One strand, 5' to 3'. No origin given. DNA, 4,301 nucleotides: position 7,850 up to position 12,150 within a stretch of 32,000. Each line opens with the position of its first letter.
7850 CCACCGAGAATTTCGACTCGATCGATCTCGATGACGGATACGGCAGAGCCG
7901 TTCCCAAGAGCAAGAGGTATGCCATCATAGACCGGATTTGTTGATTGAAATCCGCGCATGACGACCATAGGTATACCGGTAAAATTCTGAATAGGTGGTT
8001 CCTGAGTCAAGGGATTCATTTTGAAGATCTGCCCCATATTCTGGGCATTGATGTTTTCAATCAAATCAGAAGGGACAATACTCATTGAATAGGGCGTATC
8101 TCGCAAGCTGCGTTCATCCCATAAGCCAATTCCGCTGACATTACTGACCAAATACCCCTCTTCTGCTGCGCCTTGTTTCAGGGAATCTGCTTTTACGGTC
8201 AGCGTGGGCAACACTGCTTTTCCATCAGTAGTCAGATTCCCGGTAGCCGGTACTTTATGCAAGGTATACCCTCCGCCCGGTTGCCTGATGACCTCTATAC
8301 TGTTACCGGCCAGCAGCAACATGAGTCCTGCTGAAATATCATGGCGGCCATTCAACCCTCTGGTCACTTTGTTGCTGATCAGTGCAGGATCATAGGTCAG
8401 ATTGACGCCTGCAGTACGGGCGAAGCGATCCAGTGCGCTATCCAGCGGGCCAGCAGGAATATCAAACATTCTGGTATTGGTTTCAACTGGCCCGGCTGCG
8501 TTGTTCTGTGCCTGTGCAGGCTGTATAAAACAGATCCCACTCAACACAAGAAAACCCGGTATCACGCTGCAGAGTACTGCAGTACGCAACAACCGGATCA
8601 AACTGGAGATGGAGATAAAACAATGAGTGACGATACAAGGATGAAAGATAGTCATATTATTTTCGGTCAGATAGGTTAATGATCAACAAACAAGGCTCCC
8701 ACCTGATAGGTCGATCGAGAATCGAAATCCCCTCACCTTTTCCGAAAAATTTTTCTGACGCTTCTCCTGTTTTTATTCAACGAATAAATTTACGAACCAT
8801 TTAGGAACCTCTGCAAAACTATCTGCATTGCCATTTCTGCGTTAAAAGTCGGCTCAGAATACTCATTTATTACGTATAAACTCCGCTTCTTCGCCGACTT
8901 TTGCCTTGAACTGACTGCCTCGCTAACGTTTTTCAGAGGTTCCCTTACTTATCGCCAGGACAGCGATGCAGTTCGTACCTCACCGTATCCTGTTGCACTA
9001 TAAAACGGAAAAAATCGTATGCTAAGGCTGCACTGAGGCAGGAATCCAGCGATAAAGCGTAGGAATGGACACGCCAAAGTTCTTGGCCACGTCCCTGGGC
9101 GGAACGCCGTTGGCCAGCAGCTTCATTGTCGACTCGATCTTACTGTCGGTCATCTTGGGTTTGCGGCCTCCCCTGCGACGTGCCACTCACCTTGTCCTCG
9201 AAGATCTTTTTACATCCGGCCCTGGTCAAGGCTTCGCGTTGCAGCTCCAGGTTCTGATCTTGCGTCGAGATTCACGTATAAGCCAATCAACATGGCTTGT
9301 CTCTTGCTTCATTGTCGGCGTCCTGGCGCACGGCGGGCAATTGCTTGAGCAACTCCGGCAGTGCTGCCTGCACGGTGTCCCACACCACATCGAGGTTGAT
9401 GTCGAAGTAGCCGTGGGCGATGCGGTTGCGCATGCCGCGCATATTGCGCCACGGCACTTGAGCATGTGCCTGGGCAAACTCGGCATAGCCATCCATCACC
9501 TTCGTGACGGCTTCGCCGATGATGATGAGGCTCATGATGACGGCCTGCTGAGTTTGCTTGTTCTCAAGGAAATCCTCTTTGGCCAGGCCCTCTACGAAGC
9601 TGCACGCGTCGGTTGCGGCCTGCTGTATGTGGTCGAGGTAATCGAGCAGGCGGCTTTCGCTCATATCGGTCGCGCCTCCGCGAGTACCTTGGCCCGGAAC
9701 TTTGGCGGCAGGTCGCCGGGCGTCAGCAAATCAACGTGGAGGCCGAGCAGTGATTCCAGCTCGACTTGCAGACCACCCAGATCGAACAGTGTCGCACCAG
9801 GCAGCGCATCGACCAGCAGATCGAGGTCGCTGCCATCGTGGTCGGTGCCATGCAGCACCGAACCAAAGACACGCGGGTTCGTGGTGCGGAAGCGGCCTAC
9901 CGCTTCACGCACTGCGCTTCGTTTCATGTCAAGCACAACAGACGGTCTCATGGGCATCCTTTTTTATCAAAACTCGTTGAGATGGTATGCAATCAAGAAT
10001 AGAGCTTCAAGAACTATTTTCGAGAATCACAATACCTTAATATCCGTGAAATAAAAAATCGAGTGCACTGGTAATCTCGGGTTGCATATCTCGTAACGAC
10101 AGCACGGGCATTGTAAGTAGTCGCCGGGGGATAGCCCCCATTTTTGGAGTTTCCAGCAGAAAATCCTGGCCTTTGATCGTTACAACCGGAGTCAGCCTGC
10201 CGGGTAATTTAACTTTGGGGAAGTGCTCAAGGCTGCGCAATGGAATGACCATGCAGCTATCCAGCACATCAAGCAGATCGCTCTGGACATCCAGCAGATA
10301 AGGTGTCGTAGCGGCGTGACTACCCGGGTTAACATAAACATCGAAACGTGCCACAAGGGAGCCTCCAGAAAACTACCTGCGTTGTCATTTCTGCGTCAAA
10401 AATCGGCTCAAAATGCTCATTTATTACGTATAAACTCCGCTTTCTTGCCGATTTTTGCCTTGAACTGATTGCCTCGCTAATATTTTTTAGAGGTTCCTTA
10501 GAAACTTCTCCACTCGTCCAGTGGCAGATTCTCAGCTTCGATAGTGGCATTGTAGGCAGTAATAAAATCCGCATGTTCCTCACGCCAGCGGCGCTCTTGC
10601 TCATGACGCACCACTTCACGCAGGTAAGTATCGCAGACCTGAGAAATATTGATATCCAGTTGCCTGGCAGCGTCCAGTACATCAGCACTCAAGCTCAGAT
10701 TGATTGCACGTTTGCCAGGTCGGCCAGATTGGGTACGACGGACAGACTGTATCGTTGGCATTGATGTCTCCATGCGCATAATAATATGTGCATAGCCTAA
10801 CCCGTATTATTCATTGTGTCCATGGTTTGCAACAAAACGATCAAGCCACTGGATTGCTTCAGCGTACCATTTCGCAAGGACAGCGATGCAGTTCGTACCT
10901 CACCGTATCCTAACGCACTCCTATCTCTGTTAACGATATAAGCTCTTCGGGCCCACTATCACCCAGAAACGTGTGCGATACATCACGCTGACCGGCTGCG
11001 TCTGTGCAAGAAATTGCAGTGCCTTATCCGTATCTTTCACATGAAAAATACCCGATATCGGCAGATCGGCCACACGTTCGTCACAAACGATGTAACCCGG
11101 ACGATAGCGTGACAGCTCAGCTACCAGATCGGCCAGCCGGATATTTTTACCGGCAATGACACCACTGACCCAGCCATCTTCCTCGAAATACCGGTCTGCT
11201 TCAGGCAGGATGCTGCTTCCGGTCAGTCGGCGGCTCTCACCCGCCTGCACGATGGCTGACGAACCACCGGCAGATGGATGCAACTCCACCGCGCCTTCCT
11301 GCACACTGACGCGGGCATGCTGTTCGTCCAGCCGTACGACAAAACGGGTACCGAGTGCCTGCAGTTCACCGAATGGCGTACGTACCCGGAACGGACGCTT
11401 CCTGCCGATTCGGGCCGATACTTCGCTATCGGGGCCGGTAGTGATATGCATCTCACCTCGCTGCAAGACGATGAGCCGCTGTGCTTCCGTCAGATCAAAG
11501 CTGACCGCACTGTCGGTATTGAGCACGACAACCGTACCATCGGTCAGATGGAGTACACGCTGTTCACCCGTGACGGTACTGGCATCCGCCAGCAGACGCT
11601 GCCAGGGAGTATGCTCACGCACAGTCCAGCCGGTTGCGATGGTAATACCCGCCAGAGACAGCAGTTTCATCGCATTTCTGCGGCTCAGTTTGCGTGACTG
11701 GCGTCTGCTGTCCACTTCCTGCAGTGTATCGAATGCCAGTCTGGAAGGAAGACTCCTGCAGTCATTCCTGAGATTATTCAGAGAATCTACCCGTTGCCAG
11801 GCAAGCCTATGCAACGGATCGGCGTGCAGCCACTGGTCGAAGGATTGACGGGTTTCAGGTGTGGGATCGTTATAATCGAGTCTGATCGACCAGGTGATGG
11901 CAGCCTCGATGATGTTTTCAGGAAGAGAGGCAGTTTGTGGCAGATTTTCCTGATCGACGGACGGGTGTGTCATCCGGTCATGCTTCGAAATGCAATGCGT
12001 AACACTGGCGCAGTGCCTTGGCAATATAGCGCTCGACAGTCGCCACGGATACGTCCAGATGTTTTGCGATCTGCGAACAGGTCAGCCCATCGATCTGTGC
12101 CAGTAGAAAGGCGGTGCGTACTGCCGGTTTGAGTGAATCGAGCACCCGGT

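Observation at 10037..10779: MITE-like element inserted exactly between ccdA and ccdB, supplying the toxin's Shine-Dalgarno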

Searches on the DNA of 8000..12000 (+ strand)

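Call 8: search_rna_families(source=window, start=8000, end=12000, threshold=evalue, max_evalue=1)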
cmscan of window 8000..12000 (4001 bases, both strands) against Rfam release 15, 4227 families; matches with E-value up to 1: 2.
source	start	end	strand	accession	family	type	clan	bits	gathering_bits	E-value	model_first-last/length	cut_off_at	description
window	9515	9553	+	RF01152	sR1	Gene; snRNA; snoRNA; CD-box;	-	17.2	45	0.33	1-57/57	no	Small nucleolar RNA sR1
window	10187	10557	+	RF01877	MIAT_exon5_3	Gene; lncRNA;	-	14.3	90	0.19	1-382/382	no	Myocardial infarction associated transcript exon 5 conserved region 3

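Call 11: search_dna_similar(query=window:8804-8943:+, collection=plasmids, mode=distant, max_rows=40)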
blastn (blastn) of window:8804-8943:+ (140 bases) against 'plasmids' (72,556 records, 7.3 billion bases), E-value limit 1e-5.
Records with a match: 1; places in all: 2; records where one place covers at least 80% of the query: 1.
Best place of each record, by identity: 60-80% 1.
By first word of the organism name: Halomonas 1.
By predicted mobility (MOB-suite, as given by PLSDB): non-mobilizable 1.
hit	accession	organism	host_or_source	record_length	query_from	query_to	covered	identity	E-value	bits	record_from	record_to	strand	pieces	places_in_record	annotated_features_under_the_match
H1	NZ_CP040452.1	Halomonas sp. PA16-9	-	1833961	3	140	99%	74.1%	6e-11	74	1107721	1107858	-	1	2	none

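Call 12: get_annotated_region(hit=H1, flank=3000)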
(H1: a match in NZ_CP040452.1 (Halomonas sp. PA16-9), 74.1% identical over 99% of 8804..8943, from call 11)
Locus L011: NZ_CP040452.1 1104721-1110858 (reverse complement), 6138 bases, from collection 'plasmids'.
description: Halomonas sp. PA16-9 plasmid p_unnamed1, complete sequence
organism: Halomonas sp. PA16-9 (NCBI taxid 2576841)
taxonomy: Bacteria; Pseudomonadota; Gammaproteobacteria; Oceanospirillales; Halomonadaceae; Halomonas; Halomonas sp. PA16-9
host: -; source: -; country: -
typing (MOB-suite, as given by PLSDB): non-mobilizable
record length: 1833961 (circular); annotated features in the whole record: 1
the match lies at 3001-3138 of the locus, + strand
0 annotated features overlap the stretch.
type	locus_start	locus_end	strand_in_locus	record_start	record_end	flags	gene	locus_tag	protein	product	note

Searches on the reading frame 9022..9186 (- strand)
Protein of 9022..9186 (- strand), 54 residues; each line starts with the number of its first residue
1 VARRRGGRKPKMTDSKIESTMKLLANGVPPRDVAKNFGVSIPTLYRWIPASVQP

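Call 6: search_protein_families(library=pfam, proteins=[window:9022-9186:-], max_evalue=0.01)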
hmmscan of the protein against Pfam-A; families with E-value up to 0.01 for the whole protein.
window:9022-9186:- (54 aa): 5 families
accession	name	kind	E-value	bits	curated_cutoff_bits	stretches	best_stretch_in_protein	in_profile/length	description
PF02796.21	HTH_7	-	1.7e-08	34.9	23.8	1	7-50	1-44/45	Helix-turn-helix domain of resolvase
PF13384.12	HTH_23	-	8.8e-07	29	24.6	1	21-48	11-38/50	Homeodomain-like domain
PF13518.12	HTH_28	-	0.00067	20.1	25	1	21-48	6-33/52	Helix-turn-helix domain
PF13551.12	HTH_29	-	0.0015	19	28.1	1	22-48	6-33/64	Winged helix-turn helix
PF01527.26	HTH_Tnp_1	-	0.0095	16.6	24.1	0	13-48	8-44/75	Transposase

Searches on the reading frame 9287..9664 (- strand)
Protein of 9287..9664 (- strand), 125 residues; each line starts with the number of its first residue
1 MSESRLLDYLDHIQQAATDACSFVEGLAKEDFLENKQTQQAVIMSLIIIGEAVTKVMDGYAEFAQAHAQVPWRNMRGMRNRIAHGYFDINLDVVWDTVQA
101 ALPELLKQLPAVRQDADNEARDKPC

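Call 6: search_protein_families(library=pfam, proteins=[window:9287-9664:-], max_evalue=0.01)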
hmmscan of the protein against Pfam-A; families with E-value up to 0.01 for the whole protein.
window:9287-9664:- (125 aa): 1 family
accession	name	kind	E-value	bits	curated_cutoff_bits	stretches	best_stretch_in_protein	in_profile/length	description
PF01934.22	HepT-like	-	3.7e-27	94.8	23.5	1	13-110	1-118/120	Ribonuclease HepT-like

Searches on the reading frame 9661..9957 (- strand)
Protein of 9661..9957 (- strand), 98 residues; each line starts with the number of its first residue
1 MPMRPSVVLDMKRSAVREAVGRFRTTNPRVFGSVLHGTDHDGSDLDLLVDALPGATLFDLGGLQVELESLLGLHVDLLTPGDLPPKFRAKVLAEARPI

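Call 6: search_protein_families(library=pfam, proteins=[window:9661-9957:-], max_evalue=0.01)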
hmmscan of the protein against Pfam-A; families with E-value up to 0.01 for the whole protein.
window:9661-9957:- (98 aa): 2 families
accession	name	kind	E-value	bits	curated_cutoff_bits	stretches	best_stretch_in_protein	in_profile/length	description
PF01909.29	NTP_transf_2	-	1.7e-09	38.4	21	1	26-96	15-90/93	Nucleotidyltransferase domain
PF18765.7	Polbeta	-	3.2e-07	30.9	26.9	1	30-96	18-85/93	Polymerase beta, Nucleotidyltransferase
